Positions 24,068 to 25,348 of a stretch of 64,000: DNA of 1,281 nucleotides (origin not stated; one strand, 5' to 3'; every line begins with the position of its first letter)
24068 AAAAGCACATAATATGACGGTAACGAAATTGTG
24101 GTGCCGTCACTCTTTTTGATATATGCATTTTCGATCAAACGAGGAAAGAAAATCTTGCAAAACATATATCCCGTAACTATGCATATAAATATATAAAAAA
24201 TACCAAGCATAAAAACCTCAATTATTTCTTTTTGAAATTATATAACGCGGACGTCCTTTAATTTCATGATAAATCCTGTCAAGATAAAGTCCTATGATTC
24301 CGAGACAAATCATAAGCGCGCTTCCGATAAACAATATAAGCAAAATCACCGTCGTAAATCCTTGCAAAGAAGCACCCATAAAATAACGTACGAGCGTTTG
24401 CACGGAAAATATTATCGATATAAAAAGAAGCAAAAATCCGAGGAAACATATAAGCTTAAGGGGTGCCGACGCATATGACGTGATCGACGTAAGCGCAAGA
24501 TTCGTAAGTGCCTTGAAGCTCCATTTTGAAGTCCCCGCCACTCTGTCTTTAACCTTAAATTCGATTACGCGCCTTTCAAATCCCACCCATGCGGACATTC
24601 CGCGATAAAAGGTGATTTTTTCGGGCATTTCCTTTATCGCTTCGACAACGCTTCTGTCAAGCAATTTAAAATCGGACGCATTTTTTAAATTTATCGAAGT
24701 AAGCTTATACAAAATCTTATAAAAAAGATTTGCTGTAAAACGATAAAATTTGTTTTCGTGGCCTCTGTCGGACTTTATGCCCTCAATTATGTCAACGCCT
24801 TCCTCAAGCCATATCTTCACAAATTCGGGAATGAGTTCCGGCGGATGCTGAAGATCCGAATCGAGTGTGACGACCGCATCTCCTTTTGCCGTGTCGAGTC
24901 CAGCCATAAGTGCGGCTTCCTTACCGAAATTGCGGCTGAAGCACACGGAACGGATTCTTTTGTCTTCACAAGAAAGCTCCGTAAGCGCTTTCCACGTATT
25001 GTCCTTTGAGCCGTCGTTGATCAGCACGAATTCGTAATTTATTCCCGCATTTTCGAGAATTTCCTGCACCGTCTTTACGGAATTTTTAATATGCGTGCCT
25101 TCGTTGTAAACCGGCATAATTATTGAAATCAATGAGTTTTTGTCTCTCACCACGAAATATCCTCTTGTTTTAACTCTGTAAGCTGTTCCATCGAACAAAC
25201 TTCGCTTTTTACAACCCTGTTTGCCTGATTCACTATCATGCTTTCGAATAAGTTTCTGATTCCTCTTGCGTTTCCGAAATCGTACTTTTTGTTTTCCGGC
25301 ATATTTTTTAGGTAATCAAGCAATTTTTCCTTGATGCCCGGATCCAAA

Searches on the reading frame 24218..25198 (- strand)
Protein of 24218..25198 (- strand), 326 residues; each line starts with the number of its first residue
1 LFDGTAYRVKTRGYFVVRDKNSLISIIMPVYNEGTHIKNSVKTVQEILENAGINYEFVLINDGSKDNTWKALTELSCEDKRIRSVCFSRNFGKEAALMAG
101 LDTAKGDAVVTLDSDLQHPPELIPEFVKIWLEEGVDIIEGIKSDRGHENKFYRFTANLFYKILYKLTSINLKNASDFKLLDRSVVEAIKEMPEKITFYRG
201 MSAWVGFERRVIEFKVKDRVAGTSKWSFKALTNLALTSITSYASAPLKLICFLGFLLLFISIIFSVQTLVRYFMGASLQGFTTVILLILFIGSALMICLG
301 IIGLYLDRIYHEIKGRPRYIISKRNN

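Call 99: search_protein_families(library=pfam, proteins=[window:24218-25198:-], max_evalue=0.00001)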
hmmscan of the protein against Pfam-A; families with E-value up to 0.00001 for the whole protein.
window:24218-25198:- (326 aa): 2 families
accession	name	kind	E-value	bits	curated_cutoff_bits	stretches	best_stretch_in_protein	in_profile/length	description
PF00535.33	Glycos_transf_2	-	2.7e-29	102.7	23.3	1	25-184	1-163/168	Glycosyl transferase family 2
PF13641.12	Glyco_tranf_2_3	-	6e-07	30.2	27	1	25-161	4-141/230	Glycosyltransferase like family 2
